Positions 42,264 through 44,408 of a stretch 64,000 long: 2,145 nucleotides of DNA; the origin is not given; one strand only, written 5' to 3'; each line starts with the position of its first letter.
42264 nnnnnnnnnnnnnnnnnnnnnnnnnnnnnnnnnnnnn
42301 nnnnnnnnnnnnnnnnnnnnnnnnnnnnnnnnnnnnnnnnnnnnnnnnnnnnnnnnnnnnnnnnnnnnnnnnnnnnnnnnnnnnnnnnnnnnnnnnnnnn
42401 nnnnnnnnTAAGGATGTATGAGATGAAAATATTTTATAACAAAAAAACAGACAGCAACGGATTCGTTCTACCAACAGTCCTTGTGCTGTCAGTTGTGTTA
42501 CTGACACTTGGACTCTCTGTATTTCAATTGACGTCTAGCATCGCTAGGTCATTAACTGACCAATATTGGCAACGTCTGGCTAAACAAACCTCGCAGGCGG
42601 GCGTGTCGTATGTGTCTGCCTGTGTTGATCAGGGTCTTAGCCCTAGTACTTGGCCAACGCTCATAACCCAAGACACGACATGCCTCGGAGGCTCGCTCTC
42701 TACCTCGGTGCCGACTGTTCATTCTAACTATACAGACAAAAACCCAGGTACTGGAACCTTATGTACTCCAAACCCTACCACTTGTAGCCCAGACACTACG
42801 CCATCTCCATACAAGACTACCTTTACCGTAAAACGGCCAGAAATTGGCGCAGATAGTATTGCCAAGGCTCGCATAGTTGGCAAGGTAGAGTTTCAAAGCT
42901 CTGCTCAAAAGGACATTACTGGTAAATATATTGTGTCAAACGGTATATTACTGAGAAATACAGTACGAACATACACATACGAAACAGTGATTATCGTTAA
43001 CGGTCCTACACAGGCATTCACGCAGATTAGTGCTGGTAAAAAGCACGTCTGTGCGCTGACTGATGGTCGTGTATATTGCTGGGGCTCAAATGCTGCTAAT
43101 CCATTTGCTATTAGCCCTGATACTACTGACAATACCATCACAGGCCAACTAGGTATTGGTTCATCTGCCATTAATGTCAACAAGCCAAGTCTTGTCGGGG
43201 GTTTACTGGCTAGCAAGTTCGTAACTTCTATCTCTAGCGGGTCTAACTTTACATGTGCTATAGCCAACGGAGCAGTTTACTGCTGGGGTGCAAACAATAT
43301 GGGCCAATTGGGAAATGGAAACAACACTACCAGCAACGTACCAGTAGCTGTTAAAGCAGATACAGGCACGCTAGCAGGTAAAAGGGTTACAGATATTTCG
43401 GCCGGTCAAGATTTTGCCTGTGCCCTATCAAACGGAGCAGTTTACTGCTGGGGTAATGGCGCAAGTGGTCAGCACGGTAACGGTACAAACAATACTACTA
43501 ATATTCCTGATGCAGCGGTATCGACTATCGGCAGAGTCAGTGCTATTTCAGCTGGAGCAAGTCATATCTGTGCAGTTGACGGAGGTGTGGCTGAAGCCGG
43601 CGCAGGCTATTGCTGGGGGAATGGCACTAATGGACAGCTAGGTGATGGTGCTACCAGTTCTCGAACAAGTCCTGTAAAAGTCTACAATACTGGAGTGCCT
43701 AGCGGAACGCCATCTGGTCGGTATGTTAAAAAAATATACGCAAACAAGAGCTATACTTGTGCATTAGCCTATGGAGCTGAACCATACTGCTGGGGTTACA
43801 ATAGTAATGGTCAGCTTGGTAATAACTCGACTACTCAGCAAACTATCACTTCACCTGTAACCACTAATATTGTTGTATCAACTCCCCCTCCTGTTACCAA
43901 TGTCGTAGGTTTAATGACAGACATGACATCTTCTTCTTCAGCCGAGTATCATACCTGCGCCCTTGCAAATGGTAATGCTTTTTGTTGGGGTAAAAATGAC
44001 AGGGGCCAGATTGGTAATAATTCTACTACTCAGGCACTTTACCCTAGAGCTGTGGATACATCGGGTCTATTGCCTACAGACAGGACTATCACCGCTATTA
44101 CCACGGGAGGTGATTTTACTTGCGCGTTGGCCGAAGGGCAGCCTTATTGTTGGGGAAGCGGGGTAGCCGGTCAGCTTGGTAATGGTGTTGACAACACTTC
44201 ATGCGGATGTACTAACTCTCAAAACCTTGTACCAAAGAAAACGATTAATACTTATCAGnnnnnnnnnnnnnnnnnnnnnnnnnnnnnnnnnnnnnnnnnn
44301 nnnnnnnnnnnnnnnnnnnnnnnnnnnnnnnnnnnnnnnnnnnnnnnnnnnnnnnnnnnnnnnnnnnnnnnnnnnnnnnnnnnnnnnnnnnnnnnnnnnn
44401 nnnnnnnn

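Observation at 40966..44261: Tandem seven-bladed RCC1-repeat proteins, one with a minor-pilin (PilX-like) N-terminus, beside a pilB-type ATPase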

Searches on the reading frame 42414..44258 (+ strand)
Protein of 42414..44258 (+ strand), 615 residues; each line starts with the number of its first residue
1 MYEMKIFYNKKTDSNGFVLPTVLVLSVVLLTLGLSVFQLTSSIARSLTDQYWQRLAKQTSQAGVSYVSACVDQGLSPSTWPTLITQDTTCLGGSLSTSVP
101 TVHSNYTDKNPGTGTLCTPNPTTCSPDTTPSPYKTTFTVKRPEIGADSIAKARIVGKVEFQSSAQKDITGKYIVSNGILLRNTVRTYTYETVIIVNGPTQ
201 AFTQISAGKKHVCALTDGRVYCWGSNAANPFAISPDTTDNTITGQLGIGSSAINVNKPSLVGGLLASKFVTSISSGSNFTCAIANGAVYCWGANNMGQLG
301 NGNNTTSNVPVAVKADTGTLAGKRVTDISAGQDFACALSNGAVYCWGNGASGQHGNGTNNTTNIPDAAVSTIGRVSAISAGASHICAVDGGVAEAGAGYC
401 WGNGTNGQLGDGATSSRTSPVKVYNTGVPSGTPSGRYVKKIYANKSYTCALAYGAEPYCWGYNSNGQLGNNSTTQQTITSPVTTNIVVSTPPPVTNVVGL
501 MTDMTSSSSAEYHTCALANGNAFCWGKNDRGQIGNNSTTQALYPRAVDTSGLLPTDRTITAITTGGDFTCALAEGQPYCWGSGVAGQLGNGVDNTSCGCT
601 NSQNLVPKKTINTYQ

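Call 3: search_protein_families(library=pfam, proteins=[window:42414-44258:+], max_evalue=1)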
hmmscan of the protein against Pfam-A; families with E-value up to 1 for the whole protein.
window:42414-44258:+ (615 aa): 5 families
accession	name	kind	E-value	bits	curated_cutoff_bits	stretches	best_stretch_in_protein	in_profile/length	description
PF25390.1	WD40_RLD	-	4.2e-65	220.9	150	2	243-594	10-336/363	RCC1-like domain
PF00415.24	RCC1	-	2.9e-59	197.9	21.7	7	285-338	1-50/50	Regulator of chromosome condensation (RCC1) repeat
PF13540.12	RCC1_2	-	2e-32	110.6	22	6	202-226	1-26/30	Regulator of chromosome condensation (RCC1) repeat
PF25384.1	Alsin_RLD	-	1.7e-05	24.8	100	1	265-322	272-328/405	Alsin RCC1-like domain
PF07312.16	DUF1459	-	0.4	11.4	23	0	246-296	14-63/81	Protein of unknown function (DUF1459)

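Call 4: search_protein_families(library=ncbifam, proteins=[window:42414-44258:+], max_evalue=1)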
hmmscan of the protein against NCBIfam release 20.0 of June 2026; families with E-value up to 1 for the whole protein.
window:42414-44258:+ (615 aa): 1 family
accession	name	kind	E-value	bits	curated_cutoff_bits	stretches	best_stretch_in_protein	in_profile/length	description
NF000107.2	APH_4_Ia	exception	0.12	11.6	725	0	548-582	129-164/341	aminoglycoside O-phosphotransferase APH(4)-Ia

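Call 10: find_encoding_contigs(protein=window:42414-44258:+, flank=10000, max_places=6)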
Protein window:42414-44258:+ (615 aa): 1 contig read that carries it; 1 place shown.
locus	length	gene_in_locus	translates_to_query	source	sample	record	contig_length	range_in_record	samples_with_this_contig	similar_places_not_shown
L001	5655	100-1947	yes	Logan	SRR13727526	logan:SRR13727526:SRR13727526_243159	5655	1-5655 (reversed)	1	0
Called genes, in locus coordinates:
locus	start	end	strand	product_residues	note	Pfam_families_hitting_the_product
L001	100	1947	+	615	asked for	PF25390:WD40_RLD (weak), PF13540:RCC1_2 (weak), PF25384:Alsin_RLD (faint), PF25390:WD40_RLD, PF13540:RCC1_2 (weak), PF00415:RCC1, PF13540:RCC1_2 (weak), PF00415:RCC1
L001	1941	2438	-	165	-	PF00588:SpoU_methylase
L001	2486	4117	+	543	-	PF00437:T2SSE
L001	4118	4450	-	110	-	-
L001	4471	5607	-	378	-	PF00390:malic, PF03949:Malic_M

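Call 13: find_homologous_proteins(query=window:42414-44258:+, max_evalue=0.00001)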
Query window:42414-44258:+ (615 aa): 4845 proteins with E <= 0.00001 among 8000 candidates; the best 120 are listed.
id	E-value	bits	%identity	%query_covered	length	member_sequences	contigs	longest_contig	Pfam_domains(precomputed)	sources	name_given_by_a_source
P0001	0.0e+0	1373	100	100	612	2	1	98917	PF00415.25,PF13540.13,PF25384.2,PF25390.2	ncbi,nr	ncbi:MAG: hypothetical protein Q7T74_04680 [Candidatus Saccharibacteria bacterium]|nr:hypothetical p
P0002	3.4e-211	721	40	67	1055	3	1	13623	PF00415.25,PF13540.13,PF25384.2,PF25390.2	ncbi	-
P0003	1.8e-210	719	61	99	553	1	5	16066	PF00415.25,PF13540.13,PF25384.2,PF25390.2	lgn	-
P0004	2.5e-210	718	62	99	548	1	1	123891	PF00415.25,PF13540.13,PF25384.2,PF25390.2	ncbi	-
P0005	7.0e-209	714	60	99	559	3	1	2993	PF00415.25,PF13540.13,PF25390.2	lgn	-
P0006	1.8e-204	699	60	100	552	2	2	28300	PF00415.25,PF13540.13,PF25384.2,PF25390.2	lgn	-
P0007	2.9e-197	675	42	63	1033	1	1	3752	PF00415.25,PF13540.13,PF25384.2,PF00041.28,PF25390.2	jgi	jgi:alpha-tubulin suppressor-like RCC1 family protein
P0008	7.8e-196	671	58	99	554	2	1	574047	PF00415.25,PF13540.13,PF25384.2,PF25390.2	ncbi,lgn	-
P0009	1.6e-194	666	57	99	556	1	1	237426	PF00415.25,PF13540.13,PF25390.2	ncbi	-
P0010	1.0e-191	657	43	64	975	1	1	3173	PF00415.25,PF13540.13,PF25384.2,PF25390.2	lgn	-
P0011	1.7e-190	653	43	64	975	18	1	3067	PF00415.25,PF13540.13,PF25384.2,PF25390.2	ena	-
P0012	2.0e-184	633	41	67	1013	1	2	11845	PF00415.25,PF13540.13,PF25384.2,PF00041.28,PF25390.2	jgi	jgi:alpha-tubulin suppressor-like RCC1 family protein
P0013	3.3e-178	612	33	97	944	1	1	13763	PF00415.25,PF13540.13,PF25384.2,PF25390.2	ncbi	-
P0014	9.5e-178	611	39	64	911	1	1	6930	PF00415.25,PF13540.13,PF25384.2,PF00041.28,PF25390.2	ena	-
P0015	1.3e-177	610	41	64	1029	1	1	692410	PF00415.25,PF13540.13,PF25384.2,PF25390.2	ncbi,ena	-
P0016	9.9e-171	588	40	65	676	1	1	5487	PF00415.25,PF13540.13,PF25384.2,PF25390.2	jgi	jgi:alpha-tubulin suppressor-like RCC1 family protein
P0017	2.1e-169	583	48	87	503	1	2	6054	PF00415.25,PF13540.13,PF25390.2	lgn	-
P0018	4.6e-168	579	42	64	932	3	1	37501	PF00415.25,PF13540.13,PF25384.2,PF25390.2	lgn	-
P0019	9.3e-167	575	43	64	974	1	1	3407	PF00415.25,PF13540.13,PF25384.2,PF25390.2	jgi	-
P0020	8.4e-165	568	41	64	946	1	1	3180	PF00415.25,PF13540.13,PF25384.2,PF25390.2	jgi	jgi:alpha-tubulin suppressor-like RCC1 family protein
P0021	2.8e-161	556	43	90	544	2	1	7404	PF00415.25,PF13540.13,PF25384.2,PF25390.2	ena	-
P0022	3.4e-161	556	32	96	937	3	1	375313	PF00415.25,PF13540.13,PF25384.2,PF25390.2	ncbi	-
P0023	6.4e-161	555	40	63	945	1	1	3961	PF00415.25,PF13540.13,PF25384.2,PF25390.2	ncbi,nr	ncbi:MAG: hypothetical protein KDB60_12935 [Propionibacteriaceae bacterium]|nr:hypothetical protein 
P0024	4.9e-159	549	43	64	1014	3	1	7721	PF00415.25,PF13540.13,PF25384.2,PF00041.28,PF25390.2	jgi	jgi:alpha-tubulin suppressor-like RCC1 family protein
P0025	1.1e-156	541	42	63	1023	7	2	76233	PF09479.17,PF00415.25,PF13540.13,PF25384.2,PF25390.2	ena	-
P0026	1.1e-155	538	40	63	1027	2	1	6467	PF00415.25,PF13540.13,PF25384.2,PF00041.28,PF25390.2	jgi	jgi:alpha-tubulin suppressor-like RCC1 family protein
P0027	1.5e-155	537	43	64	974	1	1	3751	PF00415.25,PF13540.13,PF25384.2,PF25390.2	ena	-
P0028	2.3e-155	537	42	54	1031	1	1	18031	PF00415.25,PF13540.13,PF25384.2,PF25390.2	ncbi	-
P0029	6.9e-155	535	31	94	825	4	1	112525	PF13938.12,PF00415.25,PF13540.13,PF25384.2,PF13403.12,PF25390.2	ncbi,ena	-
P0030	5.8e-154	532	39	61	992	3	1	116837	PF00415.25,PF13540.13,PF25384.2,PF00041.28,PF25390.2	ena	-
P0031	8.7e-154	532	41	64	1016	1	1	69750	PF00415.25,PF13540.13,PF25384.2,PF00041.28,PF25390.2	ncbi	-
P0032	3.6e-152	526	33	94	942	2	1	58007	PF00415.25,PF13540.13,PF25384.2,PF25390.2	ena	-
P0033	3.9e-152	526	44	64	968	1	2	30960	PF00415.25,PF13540.13,PF25384.2,PF25390.2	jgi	-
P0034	3.9e-152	526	40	66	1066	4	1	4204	PF26182.1,PF00415.25,PF13540.13,PF05345.19,PF25384.2,PF00041.28,PF25390.2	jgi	jgi:alpha-tubulin suppressor-like RCC1 family protein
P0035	1.3e-151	524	38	64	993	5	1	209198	PF00415.25,PF13540.13,PF25384.2,PF25390.2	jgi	jgi:alpha-tubulin suppressor-like RCC1 family protein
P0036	2.2e-151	524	42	64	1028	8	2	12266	PF00415.25,PF13540.13,PF25384.2,PF25390.2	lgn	-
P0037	2.2e-149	517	33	63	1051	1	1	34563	PF00415.25,PF16130.11,PF13540.13,PF25384.2,PF25390.2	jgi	jgi:LruC domain-containing protein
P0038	3.1e-148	513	41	64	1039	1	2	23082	PF00415.25,PF13540.13,PF25384.2,PF25390.2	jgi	jgi:alpha-tubulin suppressor-like RCC1 family protein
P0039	5.7e-148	512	44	65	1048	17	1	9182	PF00415.25,PF13540.13,PF25384.2,PF00041.28,PF25390.2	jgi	jgi:alpha-tubulin suppressor-like RCC1 family protein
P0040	7.8e-148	512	37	65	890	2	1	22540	PF07963.18,PF00415.25,PF13540.13,PF25384.2,PF25390.2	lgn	-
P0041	8.1e-148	512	32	69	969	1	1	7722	PF00415.25,PF13540.13,PF25384.2,PF25390.2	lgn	-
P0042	2.5e-146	507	33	94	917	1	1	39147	PF00415.25,PF13540.13,PF25384.2,PF25390.2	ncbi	-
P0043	5.8e-146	506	41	63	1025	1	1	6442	PF00415.25,PF13540.13,PF25384.2,PF00041.28,PF25390.2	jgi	jgi:alpha-tubulin suppressor-like RCC1 family protein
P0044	8.9e-146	505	33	94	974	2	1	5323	PF00415.25,PF13540.13,PF25384.2,PF25390.2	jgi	jgi:alpha-tubulin suppressor-like RCC1 family protein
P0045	2.2e-145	504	29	96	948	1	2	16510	PF00415.25,PF13540.13,PF25384.2,PF25390.2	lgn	-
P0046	4.6e-145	503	40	63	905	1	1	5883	PF07963.18,PF00415.25,PF13540.13,PF25384.2,PF25390.2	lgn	-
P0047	5.5e-145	503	36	74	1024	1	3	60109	PF00415.25,PF13540.13,PF25384.2,PF25390.2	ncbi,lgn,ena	-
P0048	1.3e-144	501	41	64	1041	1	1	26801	PF00415.25,PF13540.13,PF25384.2,PF25390.2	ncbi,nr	nr:hypothetical protein [Propionicimonas sp.]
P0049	2.2e-144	501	41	64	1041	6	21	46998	PF00415.25,PF13540.13,PF25384.2,PF00041.28,PF25390.2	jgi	jgi:alpha-tubulin suppressor-like RCC1 family protein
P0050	1.4e-143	498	40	64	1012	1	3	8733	PF00415.25,PF13540.13,PF25384.2,PF25390.2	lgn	-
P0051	6.3e-143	496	40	68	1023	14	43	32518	PF00415.25,PF13540.13,PF25384.2,PF00041.28,PF25390.2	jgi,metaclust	jgi:alpha-tubulin suppressor-like RCC1 family protein|metaclust:\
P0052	7.9e-143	495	44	65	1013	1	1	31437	PF00415.25,PF13540.13,PF25384.2,PF00041.28,PF25390.2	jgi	-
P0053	4.4e-142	493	40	63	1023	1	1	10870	PF00415.25,PF13540.13,PF25384.2,PF00041.28,PF25390.2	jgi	jgi:alpha-tubulin suppressor-like RCC1 family protein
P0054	8.9e-142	492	41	63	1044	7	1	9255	PF00415.25,PF13540.13,PF25384.2,PF25390.2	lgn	-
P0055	1.5e-141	491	33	96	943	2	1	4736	PF00415.25,PF13540.13,PF25384.2,PF25390.2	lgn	-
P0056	5.2e-141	489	40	63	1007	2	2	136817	PF00415.25,PF13540.13,PF25384.2,PF25390.2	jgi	jgi:alpha-tubulin suppressor-like RCC1 family protein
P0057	6.8e-141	489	40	63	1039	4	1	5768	PF00415.25,PF13540.13,PF25384.2,PF25390.2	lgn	-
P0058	9.5e-141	489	47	94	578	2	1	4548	PF00415.25,PF13540.13,PF25384.2,PF25390.2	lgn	-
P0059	1.5e-140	488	46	94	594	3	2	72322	PF00415.25,PF13540.13,PF25384.2,PF25390.2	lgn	-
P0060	1.5e-140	488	29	93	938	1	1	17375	PF00415.25,PF13540.13,PF25384.2,PF25390.2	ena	-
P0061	3.1e-140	487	44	64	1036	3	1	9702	PF00415.25,PF13540.13,PF25384.2,PF25390.2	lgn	-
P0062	3.0e-139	484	40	64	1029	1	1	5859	PF00415.25,PF13540.13,PF25384.2,PF25390.2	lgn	-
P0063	3.6e-139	483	37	64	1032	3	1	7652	PF00415.25,PF13731.12,PF13540.13,PF25384.2,PF00041.28,PF25390.2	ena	-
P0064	4.1e-139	483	46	94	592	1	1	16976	PF00415.25,PF13540.13,PF25384.2,PF25390.2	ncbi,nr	ncbi:hypothetical protein HY004_00675 [Candidatus Saccharibacteria bacterium]|nr:hypothetical protei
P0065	7.2e-139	482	30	95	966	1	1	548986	PF00415.25,PF13540.13,PF25384.2,PF25390.2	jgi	jgi:alpha-tubulin suppressor-like RCC1 family protein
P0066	1.2e-138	482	43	63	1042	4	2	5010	PF00415.25,PF13540.13,PF25384.2,PF00041.28,PF25390.2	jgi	jgi:alpha-tubulin suppressor-like RCC1 family protein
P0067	1.2e-138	482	41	63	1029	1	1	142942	PF00415.25,PF13540.13,PF25384.2,PF25390.2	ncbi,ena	-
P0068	1.3e-138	482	37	75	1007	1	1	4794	PF00415.25,PF13540.13,PF25384.2,PF25390.2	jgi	jgi:alpha-tubulin suppressor-like RCC1 family protein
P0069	1.4e-138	481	34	71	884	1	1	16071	PF07963.18,PF00415.25,PF13540.13,PF25384.2,PF25390.2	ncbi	-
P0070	2.1e-138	481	37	75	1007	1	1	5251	PF00415.25,PF13540.13,PF25384.2,PF25390.2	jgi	jgi:alpha-tubulin suppressor-like RCC1 family protein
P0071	2.7e-138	480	42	64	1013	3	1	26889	PF00415.25,PF13540.13,PF25384.2,PF25390.2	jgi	-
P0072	4.8e-138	480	40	63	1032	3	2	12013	PF00415.25,PF13540.13,PF25384.2,PF25390.2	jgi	-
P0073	7.7e-138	479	39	63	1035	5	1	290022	PF00415.25,PF13540.13,PF25384.2,PF25390.2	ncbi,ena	-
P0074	1.1e-137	478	43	64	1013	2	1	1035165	PF00415.25,PF13540.13,PF25384.2,PF00041.28,PF25390.2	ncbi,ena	-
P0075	1.3e-137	478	40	64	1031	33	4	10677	PF00415.25,PF13540.13,PF25384.2,PF25390.2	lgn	-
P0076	4.6e-137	476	38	75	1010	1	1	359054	PF00415.25,PF13540.13,PF25384.2,PF16656.12,PF25390.2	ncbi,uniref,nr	ncbi:alpha-tubulin suppressor-like RCC1 family protein [Glaciihabitans tibetensis]|uniref:Alpha-tubu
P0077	1.5e-136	475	39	63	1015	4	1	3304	PF00415.25,PF13540.13,PF25384.2,PF25390.2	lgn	-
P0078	2.2e-136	474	41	63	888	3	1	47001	PF00415.25,PF13540.13,PF25384.2,PF25390.2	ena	-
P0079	3.0e-135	470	34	64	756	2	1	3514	PF00415.25,PF13540.13,PF25384.2,PF25390.2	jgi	-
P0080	3.5e-135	470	39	64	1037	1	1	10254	PF00415.25,PF13540.13,PF25384.2,PF25390.2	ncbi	-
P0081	8.2e-135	469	37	67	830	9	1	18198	PF00415.25,PF13540.13,PF25384.2,PF25390.2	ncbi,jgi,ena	jgi:alpha-tubulin suppressor-like RCC1 family protein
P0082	1.8e-134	468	40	63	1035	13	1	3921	PF00415.25,PF13540.13,PF25384.2,PF25390.2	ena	-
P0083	1.9e-134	468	30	95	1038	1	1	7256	PF00415.25,PF13540.13,PF25384.2,PF25390.2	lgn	-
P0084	3.0e-134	467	43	64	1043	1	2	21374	PF00415.25,PF13540.13,PF25384.2,PF25390.2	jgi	jgi:alpha-tubulin suppressor-like RCC1 family protein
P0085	4.3e-134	467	39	63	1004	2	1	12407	PF00415.25,PF13540.13,PF25384.2,PF25390.2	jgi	jgi:alpha-tubulin suppressor-like RCC1 family protein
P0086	1.1e-133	465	42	63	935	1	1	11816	PF00415.25,PF13540.13,PF25384.2,PF25390.2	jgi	jgi:alpha-tubulin suppressor-like RCC1 family protein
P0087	1.4e-133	465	36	63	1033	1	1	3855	PF07963.18,PF00415.25,PF13540.13,PF25384.2,PF25390.2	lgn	-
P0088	1.6e-133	465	35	63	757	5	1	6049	PF00415.25,PF13540.13,PF25384.2,PF25390.2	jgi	-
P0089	2.1e-133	464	41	64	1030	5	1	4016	PF00415.25,PF13540.13,PF25384.2,PF25390.2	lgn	-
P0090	2.6e-133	464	36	64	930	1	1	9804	PF00415.25,PF13540.13,PF25384.2,PF25390.2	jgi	jgi:alpha-tubulin suppressor-like RCC1 family protein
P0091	2.6e-133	464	42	83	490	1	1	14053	PF00415.25,PF13540.13,PF25384.2,PF25390.2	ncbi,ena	ncbi:MAG: hypothetical protein AAB395_03545 [Patescibacteria group bacterium]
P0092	3.7e-133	464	41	63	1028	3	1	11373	PF00415.25,PF13540.13,PF25384.2,PF25390.2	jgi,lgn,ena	-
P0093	4.9e-133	463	38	63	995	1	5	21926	PF00415.25,PF13540.13,PF25384.2,PF25390.2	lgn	-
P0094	7.6e-133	462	36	63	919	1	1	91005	PF00415.25,PF13540.13,PF25384.2,PF25390.2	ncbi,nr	ncbi:MAG: hypothetical protein KF832_15290 [Caldilineaceae bacterium]|nr:hypothetical protein [Caldi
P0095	8.6e-133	462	40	64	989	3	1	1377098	PF00415.25,PF13540.13,PF25384.2,PF25390.2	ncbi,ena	-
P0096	1.7e-132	461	39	65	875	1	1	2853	PF00415.25,PF13540.13,PF25384.2,PF00614.29,PF25390.2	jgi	jgi:alpha-tubulin suppressor-like RCC1 family protein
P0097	5.5e-132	460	40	63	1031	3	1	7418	PF00415.25,PF13540.13,PF25384.2,PF25390.2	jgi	-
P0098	8.1e-132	459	39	63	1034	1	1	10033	PF00415.25,PF13540.13,PF25384.2,PF25390.2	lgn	-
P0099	8.3e-132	459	40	64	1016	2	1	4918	PF00415.25,PF13540.13,PF25384.2,PF25390.2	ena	-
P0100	9.3e-132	459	40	63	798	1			PF00415.25,PF13540.13,PF25384.2,PF25390.2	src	-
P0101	9.3e-132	459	40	54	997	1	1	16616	PF00415.25,PF13540.13,PF25384.2,PF25390.2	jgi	jgi:alpha-tubulin suppressor-like RCC1 family protein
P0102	1.9e-131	458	43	64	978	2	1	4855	PF00415.25,PF13540.13,PF25384.2,PF25390.2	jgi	-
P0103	8.5e-131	456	39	64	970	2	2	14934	PF00415.25,PF13540.13,PF25384.2,PF25390.2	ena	-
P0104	1.2e-130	455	41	65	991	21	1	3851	PF00415.25,PF13540.13,PF25384.2,PF25390.2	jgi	jgi:alpha-tubulin suppressor-like RCC1 family protein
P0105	1.5e-130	455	43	61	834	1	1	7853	PF00415.25,PF13540.13,PF25384.2,PF25390.2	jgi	jgi:alpha-tubulin suppressor-like RCC1 family protein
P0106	2.4e-130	454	37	75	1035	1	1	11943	PF00415.25,PF13540.13,PF25384.2,PF25390.2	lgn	-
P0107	2.6e-129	451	40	64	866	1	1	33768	PF00415.25,PF13540.13,PF25384.2,PF25390.2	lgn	-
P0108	2.8e-129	451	31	94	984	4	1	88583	PF00415.25,PF13540.13,PF25384.2,PF25390.2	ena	-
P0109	4.9e-129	450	42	99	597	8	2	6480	PF00415.25,PF13540.13,PF25384.2,PF25390.2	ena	-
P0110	6.9e-129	449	39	64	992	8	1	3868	PF00415.25,PF13540.13,PF25384.2,PF25390.2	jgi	jgi:alpha-tubulin suppressor-like RCC1 family protein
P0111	5.3e-128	447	40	63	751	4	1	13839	PF00415.25,PF13540.13,PF25384.2,PF25390.2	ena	-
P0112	6.0e-128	446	40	63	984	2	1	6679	PF00415.25,PF13540.13,PF25384.2,PF25390.2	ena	-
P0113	7.7e-128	446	41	91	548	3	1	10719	PF00415.25,PF13540.13,PF25384.2,PF25390.2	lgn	-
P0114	9.5e-128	446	36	63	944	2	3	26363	PF00415.25,PF20082.5,PF13540.13,PF25384.2,PF25390.2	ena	-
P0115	1.1e-127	445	39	64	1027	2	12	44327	PF00415.25,PF13540.13,PF25384.2,PF25390.2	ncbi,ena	-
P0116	1.3e-127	445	37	66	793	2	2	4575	PF00415.25,PF13540.13,PF25384.2,PF25390.2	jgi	-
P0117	5.1e-127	443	38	63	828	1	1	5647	PF00415.25,PF13540.13,PF25384.2,PF25390.2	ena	-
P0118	1.2e-126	442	44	96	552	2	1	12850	PF00415.25,PF13540.13,PF25384.2,PF25390.2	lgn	-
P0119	1.7e-126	441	39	64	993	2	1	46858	PF00415.25,PF13540.13,PF25384.2,PF25390.2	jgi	jgi:alpha-tubulin suppressor-like RCC1 family protein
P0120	2.2e-126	441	41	64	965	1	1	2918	PF00415.25,PF13540.13,PF25384.2,PF25390.2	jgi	-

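Call 16: find_encoding_contigs(protein=P0008, flank=10000, max_places=2)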
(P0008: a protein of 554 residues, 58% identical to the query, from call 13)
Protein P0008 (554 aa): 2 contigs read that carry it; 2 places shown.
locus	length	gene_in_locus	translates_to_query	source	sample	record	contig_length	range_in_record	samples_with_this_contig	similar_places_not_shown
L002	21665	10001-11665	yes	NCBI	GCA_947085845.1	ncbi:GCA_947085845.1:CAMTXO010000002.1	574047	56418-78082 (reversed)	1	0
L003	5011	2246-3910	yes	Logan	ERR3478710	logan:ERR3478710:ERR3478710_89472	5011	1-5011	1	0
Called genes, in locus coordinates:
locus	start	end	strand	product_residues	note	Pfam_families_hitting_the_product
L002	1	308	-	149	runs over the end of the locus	-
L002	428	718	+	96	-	PF02686:GatC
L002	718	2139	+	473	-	PF01425:Amidase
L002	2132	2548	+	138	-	-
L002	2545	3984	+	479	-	PF02934:GatB_N, PF02637:GatB_Yqey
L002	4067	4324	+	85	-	-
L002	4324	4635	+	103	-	-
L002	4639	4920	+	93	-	PF18910:DUF5665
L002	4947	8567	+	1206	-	PF02811:PHP, PF07733:DNA_pol3_alpha, PF17657:DNA_pol3_finger, PF14579:HHH_6, PF01336:tRNA_anti-codon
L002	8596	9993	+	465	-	PF25390:WD40_RLD, PF25384:Alsin_RLD (faint), PF00415:RCC1, PF25390:WD40_RLD, PF13540:RCC1_2 (weak), PF00415:RCC1, PF13540:RCC1_2 (weak), PF00415:RCC1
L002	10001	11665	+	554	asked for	PF13540:RCC1_2, PF25384:Alsin_RLD (faint), PF25390:WD40_RLD, PF13540:RCC1_2 (weak), PF00415:RCC1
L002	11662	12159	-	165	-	PF00588:SpoU_methylase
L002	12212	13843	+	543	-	PF00437:T2SSE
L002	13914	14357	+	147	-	-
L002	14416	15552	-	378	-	PF00390:malic, PF03949:Malic_M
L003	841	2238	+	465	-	PF25390:WD40_RLD, PF25384:Alsin_RLD (faint), PF00415:RCC1, PF25390:WD40_RLD, PF13540:RCC1_2 (weak), PF00415:RCC1, PF13540:RCC1_2 (weak), PF00415:RCC1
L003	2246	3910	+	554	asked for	PF13540:RCC1_2, PF25384:Alsin_RLD (faint), PF25390:WD40_RLD, PF13540:RCC1_2 (weak), PF00415:RCC1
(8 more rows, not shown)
